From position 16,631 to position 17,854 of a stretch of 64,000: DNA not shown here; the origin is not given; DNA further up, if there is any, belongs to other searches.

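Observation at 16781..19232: Lidless Hsp70 plus pseudo-receiver J-domain protein inserted into the conserved pyrH-frr-uppS-cdsA-dxr cluster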

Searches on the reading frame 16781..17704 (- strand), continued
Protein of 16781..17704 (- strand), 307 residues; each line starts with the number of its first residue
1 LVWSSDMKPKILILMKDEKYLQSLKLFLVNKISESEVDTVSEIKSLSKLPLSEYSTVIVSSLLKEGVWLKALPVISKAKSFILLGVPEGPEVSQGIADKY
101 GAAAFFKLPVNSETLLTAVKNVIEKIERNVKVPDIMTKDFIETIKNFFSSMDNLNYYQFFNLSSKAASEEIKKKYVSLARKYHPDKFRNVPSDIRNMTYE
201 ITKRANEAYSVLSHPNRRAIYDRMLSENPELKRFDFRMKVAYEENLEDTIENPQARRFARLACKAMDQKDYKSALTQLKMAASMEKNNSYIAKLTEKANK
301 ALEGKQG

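Call 54: search_protein_representatives(protein=window:16781-17686:-)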
Query: 301 residues. Proteins with E-value up to 0.001 (for the whole library): 10888; up to 1e-10: 151; up to 1e-30: 4. The best 150 are listed.
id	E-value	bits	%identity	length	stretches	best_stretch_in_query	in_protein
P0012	7.9e-123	425.6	65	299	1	1-296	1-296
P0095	4.0e-65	236.4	41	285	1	25-297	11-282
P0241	9.8e-65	235.1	42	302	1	1-293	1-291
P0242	1.3e-53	198.7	41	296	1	5-291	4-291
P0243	1.7e-21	93.4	32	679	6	149-218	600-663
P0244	4.5e-20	88.7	31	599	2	138-291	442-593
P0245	8.6e-20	87.8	29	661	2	137-287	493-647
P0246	2.1e-19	86.5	33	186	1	131-290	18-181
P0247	4.5e-19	85.5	33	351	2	144-290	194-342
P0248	4.8e-19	85.4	37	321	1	141-293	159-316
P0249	8.0e-19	84.6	36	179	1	133-290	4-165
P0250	2.1e-18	83.3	35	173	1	128-287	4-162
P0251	4.1e-18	82.3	31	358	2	142-294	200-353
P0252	2.6e-17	79.7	31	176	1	136-298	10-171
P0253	2.8e-17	79.6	30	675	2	132-299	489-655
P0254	1.2e-16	77.6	29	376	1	131-301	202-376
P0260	6.2e-16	75.2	31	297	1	84-288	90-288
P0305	6.6e-13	65.2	28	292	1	87-289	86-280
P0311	9.8e-13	64.7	32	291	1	132-287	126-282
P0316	1.7e-12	63.9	30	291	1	134-287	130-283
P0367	4.1e-11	59.4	26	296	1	83-291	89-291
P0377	6.3e-11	58.8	29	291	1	122-290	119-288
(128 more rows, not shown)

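Call 55: search_protein_families(library=pfam, proteins=[P0260, P0305, P0367, P0311, P0377, P0247, P0254, P0248, P0244, P0243], max_evalue=0.01)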
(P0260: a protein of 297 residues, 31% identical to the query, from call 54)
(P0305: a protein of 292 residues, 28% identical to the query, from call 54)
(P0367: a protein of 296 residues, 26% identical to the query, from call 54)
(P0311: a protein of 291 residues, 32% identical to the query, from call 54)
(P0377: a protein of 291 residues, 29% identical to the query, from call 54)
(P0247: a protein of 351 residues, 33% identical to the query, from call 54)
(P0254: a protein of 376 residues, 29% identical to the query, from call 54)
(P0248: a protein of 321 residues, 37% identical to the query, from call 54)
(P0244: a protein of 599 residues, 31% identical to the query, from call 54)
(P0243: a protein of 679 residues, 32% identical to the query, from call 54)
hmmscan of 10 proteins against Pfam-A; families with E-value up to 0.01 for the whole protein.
P0260 (297 aa): 2 families
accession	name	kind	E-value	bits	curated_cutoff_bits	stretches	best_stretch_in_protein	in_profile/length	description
PF00226.36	DnaJ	-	9.7e-13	48.5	27.8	1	148-216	1-63/63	DnaJ domain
PF16123.11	HAGH_C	-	0.0057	17.5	25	0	269-295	4-30/83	Hydroxyacylglutathione hydrolase C-terminus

P0305 (292 aa): 1 family
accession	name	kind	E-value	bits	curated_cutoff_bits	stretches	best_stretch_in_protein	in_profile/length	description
PF00226.36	DnaJ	-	6.4e-13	49.1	27.8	1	144-212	1-63/63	DnaJ domain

P0367 (296 aa): 1 family
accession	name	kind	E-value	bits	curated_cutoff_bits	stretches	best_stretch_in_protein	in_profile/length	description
PF00226.36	DnaJ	-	9.3e-13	48.5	27.8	1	147-215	1-63/63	DnaJ domain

P0311 (291 aa): 2 families
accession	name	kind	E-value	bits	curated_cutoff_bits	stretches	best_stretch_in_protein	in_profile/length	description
PF00226.36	DnaJ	-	2.1e-14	53.8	27.8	1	143-211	1-63/63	DnaJ domain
PF16123.11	HAGH_C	-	0.0041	17.9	25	0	263-289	3-29/83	Hydroxyacylglutathione hydrolase C-terminus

P0377 (291 aa): 4 families
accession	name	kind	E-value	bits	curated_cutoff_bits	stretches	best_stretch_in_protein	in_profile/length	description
PF00226.36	DnaJ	-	1.6e-14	54.2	27.8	1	146-214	1-63/63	DnaJ domain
PF00072.30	Response_reg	-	0.00062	20.3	30.2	1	14-88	6-79/111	Response regulator receiver domain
PF16123.11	HAGH_C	-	0.0022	18.8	25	1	266-290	4-28/83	Hydroxyacylglutathione hydrolase C-terminus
PF14559.12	TPR_19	-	0.0093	16.7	25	0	256-288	1-33/68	Tetratricopeptide repeat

P0247 (351 aa): 1 family
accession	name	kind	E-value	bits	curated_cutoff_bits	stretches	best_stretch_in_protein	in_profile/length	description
PF00226.36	DnaJ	-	1.6e-12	47.8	27.8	1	199-267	1-63/63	DnaJ domain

P0254 (376 aa): 1 family
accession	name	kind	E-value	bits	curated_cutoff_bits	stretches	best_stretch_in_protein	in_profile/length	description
PF00226.36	DnaJ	-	3.4e-16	59.5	27.8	1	220-288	1-63/63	DnaJ domain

P0248 (321 aa): 2 families
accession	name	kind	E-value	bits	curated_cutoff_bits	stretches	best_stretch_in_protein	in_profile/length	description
PF00226.36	DnaJ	-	1.2e-17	64.2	27.8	1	167-235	1-63/63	DnaJ domain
PF18097.6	Vta1_C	-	0.006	16.6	26.3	0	271-301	6-36/38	Vta1 C-terminal domain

P0244 (599 aa): 2 families
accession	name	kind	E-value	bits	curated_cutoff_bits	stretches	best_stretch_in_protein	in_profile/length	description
PF00226.36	DnaJ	-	7.6e-24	84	27.8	2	453-521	1-63/63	DnaJ domain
PF20511.4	PMI_typeI_cat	-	0.0068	17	22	0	225-292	37-106/143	Phosphomannose isomerase type I, catalytic domain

P0243 (679 aa): 10 families
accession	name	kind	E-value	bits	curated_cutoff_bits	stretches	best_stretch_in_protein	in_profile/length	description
PF00226.36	DnaJ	-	1.2e-121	397.2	27.8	6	231-292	1-63/63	DnaJ domain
PF19872.4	DUF6345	-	1.1e-06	28.8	26.9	0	245-272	160-187/221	Family of unknown function (DUF6345)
PF13446.11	RPT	-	4.1e-06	27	28.2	0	19-49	6-35/59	A repeated domain in UCH-protein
PF00191.25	Annexin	-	1.7e-05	25.2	25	0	475-503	17-45/66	Annexin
PF10041.14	DUF2277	-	0.00031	21.5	25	0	606-626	10-30/78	Uncharacterized conserved protein (DUF2277)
PF18602.6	Rap1a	-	0.0013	19.6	27.7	0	609-648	50-88/90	Rap1a immunity proteins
PF05347.21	Complex1_LYR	-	0.0013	19.1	24.8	0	29-51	26-48/59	Complex 1 protein (LYR family)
PF12512.13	DUF3717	-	0.0013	19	25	0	42-68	16-42/68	Protein of unknown function (DUF3717)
PF22736.1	NNH5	-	0.0026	18.2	27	0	615-636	72-93/134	NACHT N-terminal Helical domain 5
PF04891.17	NifQ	-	0.0044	17.9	27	0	46-132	16-101/159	NifQ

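Call 60: find_homologous_proteins(query=P0377, max_evalue=1e-10)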
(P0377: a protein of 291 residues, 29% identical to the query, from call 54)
Query P0377 (291 aa): 34 proteins with E <= 1e-10 among 5476 candidates.
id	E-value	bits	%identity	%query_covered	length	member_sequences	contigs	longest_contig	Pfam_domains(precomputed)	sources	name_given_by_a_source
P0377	2.2e-185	632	100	100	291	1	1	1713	PF00226.37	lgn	-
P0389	9.1e-80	286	49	100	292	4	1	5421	PF00226.37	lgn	-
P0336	7.1e-76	273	50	97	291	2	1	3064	PF00226.37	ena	-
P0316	1.2e-73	266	47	100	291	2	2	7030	PF00226.37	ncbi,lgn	-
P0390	3.4e-72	261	46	97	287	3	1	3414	PF00226.37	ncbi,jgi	jgi:hypothetical protein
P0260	1.6e-69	252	46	100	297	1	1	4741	PF00226.37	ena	-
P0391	9.2e-67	243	44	98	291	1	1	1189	PF00226.37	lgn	-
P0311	1.3e-55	207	40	98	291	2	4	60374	PF00226.37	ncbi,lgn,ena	-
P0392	1.6e-54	203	39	99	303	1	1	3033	PF00226.37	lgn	-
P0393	2.4e-52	196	47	74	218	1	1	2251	PF00226.37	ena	-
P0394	3.1e-50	189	38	97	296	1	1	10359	PF00226.37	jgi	jgi:hypothetical protein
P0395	1.2e-49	187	38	97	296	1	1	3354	PF00226.37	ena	-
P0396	2.0e-49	186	40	97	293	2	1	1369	PF00226.37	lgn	-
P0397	2.9e-49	186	39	97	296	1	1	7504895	PF00226.37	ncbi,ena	-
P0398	1.7e-48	183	36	97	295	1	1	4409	PF00226.37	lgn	-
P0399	2.2e-48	183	41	97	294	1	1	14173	PF00226.37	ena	-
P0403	1.8e-47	180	38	97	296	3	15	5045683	PF00226.37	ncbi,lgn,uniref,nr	ncbi:DnaJ domain-containing protein [Bradymonas sediminis]|uniref:Uncharacterized protein n=1 Tax=Br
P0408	4.9e-44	169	36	97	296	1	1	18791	PF00226.37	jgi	jgi:hypothetical protein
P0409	1.1e-43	167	34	97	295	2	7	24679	PF00226.37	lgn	-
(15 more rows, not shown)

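Call 61: find_encoding_contigs(protein=P0403, flank=8000, max_places=1)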
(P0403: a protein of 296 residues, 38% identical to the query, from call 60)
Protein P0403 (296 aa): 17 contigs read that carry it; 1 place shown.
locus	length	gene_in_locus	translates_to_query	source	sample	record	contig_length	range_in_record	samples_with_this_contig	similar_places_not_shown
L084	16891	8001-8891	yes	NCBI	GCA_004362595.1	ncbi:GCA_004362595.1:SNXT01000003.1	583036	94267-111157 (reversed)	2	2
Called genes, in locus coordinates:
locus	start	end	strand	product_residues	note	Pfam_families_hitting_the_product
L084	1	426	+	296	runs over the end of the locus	PF04199:Cyclase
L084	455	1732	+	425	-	PF00266:Aminotran_5, PF22580:KYNU_C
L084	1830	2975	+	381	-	-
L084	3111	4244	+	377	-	-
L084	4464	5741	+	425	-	-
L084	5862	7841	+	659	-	PF00330:Aconitase, PF00694:Aconitase_C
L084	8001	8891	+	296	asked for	PF00226:DnaJ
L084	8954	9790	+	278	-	PF01148:CTP_transf_1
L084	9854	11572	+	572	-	PF02163:Peptidase_M50, PF00595:PDZ (faint), PF04495:GRASP55_65 (faint), PF13180:PDZ_2, PF14685:PDZ_Tricorn (faint), PF21558:Pept_S41_N_bact (faint), PF17820:PDZ_6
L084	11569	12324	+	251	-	PF00814:TsaD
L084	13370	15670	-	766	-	-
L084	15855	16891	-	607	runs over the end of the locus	PF00012:HSP70, PF06723:MreB_Mbl, PF02782:FGGY_C (weak)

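Call 62: find_encoding_contigs(protein=P0311, flank=8000, max_places=1)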
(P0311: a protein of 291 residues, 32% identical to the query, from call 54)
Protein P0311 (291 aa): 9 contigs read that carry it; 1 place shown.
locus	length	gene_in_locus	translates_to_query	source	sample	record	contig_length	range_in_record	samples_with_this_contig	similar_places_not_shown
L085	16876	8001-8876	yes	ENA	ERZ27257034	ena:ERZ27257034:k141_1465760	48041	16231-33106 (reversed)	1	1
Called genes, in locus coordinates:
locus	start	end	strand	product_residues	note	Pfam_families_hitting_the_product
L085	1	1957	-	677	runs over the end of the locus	PF13534:Fer4_17 (faint), PF12797:Fer4_2 (faint), PF13237:Fer4_10, PF13183:Fer4_8, PF13187:Fer4_9, PF02754:CCG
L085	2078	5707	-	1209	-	-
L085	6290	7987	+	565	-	PF00012:HSP70, PF06723:MreB_Mbl, PF00012:HSP70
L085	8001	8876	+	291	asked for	PF00226:DnaJ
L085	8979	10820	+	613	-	PF00009:GTP_EFTU, PF01926:MMR_HSR1 (weak), PF03144:GTP_EFTU_D2, PF22042:EF-G_D2, PF00679:EFG_C, PF21018:BipA_C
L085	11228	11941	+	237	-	PF00560:LRR_1 (faint), PF12799:LRR_4 (faint), PF13516:LRR_6 (weak), PF13855:LRR_8 (weak)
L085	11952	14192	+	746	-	PF00384:Molybdopterin, PF01568:Molydop_binding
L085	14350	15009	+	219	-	-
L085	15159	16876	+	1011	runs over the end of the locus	PF01564:Spermine_synth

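Call 63: find_encoding_contigs(protein=P0397, flank=6000, max_places=1)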
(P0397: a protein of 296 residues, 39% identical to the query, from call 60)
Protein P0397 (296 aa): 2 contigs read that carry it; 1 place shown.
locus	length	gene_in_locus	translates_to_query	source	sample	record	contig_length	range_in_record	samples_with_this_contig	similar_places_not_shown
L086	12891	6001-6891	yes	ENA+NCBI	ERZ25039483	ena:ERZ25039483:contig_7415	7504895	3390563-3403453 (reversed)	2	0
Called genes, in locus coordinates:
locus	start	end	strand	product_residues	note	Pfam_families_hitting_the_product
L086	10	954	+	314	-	PF01790:LGT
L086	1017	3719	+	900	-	PF00403:HMA, PF00122:E1-E2_ATPase, PF00702:Hydrolase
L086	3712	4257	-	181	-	PF01661:Macro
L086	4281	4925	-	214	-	-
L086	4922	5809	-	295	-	PF00483:NTP_transferase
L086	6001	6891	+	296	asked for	PF00226:DnaJ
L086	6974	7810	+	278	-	PF01148:CTP_transf_1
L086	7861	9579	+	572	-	PF02163:Peptidase_M50, PF13180:PDZ_2, PF04495:GRASP55_65 (faint), PF14685:PDZ_Tricorn (faint), PF17820:PDZ_6, PF00595:PDZ (weak), PF13180:PDZ_2 (weak), PF17820:PDZ_6 (weak), +1 more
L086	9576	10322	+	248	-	PF00814:TsaD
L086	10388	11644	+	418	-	PF04909:Amidohydro_2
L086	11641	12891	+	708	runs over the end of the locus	PF00270:DEAD, PF04851:ResIII, PF22590:Cas3-like_C_2 (faint), PF00271:Helicase_C, PF19833:RecG_dom3_C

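Call 64: find_encoding_contigs(protein=P0409, flank=6000, max_places=1)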
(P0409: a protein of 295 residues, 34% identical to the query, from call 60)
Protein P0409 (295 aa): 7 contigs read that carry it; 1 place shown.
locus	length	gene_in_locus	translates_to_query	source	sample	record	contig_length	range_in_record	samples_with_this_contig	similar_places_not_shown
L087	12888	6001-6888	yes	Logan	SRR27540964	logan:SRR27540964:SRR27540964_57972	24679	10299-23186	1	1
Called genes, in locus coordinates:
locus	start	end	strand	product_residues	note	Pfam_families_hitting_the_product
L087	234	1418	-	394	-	PF00266:Aminotran_5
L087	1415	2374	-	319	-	PF10017:Methyltransf_33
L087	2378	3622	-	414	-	PF12867:DinB_2 (weak), PF03781:FGE-sulfatase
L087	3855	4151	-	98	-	-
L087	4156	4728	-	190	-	PF01661:Macro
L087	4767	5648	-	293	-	PF00483:NTP_transferase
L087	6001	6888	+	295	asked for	PF00226:DnaJ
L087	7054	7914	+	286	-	PF01148:CTP_transf_1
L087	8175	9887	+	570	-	PF02163:Peptidase_M50, PF00595:PDZ (weak), PF13180:PDZ_2, PF17820:PDZ_6 (weak), PF21558:Pept_S41_N_bact (faint), PF17820:PDZ_6 (weak), PF00595:PDZ (weak), PF13180:PDZ_2 (weak)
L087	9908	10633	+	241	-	PF00814:TsaD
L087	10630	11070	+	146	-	-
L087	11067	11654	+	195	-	-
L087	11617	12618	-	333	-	PF01965:DJ-1_PfpI (weak), PF00165:HTH_AraC (weak), PF12833:HTH_18, PF00165:HTH_AraC (weak)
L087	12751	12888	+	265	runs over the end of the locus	PF01738:DLH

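Call 65: find_encoding_contigs(protein=P0316, flank=6000, max_places=1)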
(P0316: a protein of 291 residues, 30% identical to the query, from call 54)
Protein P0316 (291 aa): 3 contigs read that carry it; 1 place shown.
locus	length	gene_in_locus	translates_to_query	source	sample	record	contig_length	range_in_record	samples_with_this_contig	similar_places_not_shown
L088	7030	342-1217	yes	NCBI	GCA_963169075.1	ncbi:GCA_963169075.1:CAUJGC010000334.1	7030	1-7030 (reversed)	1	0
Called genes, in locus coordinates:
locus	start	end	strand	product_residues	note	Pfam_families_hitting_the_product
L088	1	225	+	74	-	?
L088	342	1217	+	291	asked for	PF00226:DnaJ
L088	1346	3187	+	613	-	PF00009:GTP_EFTU, PF01926:MMR_HSR1 (faint), PF22042:EF-G_D2 (faint), PF03144:GTP_EFTU_D2, PF00679:EFG_C, PF21018:BipA_C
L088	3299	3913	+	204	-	-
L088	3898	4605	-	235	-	-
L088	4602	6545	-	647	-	PF16697:Yop-YscD_cpl (weak), PF00498:FHA, PF13185:GAF_2 (weak), PF00158:Sigma54_activat, PF14532:Sigma54_activ_2, PF07728:AAA_5 (weak), PF25601:AAA_lid_14, PF02954:HTH_8, +1 more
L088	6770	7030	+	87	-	?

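Call 74: find_encoding_contigs(protein=P0408, flank=5000, max_places=1)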
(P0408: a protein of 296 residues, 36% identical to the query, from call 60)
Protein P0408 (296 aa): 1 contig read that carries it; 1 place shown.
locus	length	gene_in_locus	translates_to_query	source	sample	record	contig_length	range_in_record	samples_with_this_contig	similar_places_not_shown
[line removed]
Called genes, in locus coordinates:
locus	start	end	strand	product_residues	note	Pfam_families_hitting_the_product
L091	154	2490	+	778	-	PF00403:HMA, PF00122:E1-E2_ATPase, PF00702:Hydrolase, PF12710:HAD (weak), PF08282:Hydrolase_3 (faint)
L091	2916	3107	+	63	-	-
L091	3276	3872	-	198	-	-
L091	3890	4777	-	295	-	PF00483:NTP_transferase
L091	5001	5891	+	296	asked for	PF00226:DnaJ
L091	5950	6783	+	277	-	PF01148:CTP_transf_1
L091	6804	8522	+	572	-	PF02163:Peptidase_M50, PF00595:PDZ (weak), PF13180:PDZ_2, PF14685:PDZ_Tricorn (faint), PF17820:PDZ_6, PF21558:Pept_S41_N_bact (faint)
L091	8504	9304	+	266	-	PF00814:TsaD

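Call 75: find_encoding_contigs(protein=P0399, flank=5000, max_places=1)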
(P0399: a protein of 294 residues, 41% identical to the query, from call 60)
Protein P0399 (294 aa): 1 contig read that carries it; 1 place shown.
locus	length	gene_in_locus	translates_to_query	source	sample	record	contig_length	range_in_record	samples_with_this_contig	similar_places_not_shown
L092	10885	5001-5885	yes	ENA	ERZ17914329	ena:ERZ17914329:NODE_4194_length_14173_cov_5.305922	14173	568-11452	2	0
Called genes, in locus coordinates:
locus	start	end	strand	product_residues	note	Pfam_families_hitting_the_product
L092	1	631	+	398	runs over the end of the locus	?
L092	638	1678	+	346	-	PF01264:Chorismate_synt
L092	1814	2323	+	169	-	-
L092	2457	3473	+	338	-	PF01790:LGT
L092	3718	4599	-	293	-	PF00483:NTP_transferase, PF12804:NTP_transf_3 (weak)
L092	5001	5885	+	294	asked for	PF00226:DnaJ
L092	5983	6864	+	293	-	PF01148:CTP_transf_1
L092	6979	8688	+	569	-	PF02163:Peptidase_M50, PF13180:PDZ_2 (weak), PF17820:PDZ_6, PF21558:Pept_S41_N_bact (faint), PF17820:PDZ_6 (weak), PF00595:PDZ, PF13180:PDZ_2 (weak), PF17820:PDZ_6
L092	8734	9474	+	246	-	PF00814:TsaD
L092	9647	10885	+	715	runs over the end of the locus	PF00270:DEAD, PF04851:ResIII, PF00271:Helicase_C, PF19833:RecG_dom3_C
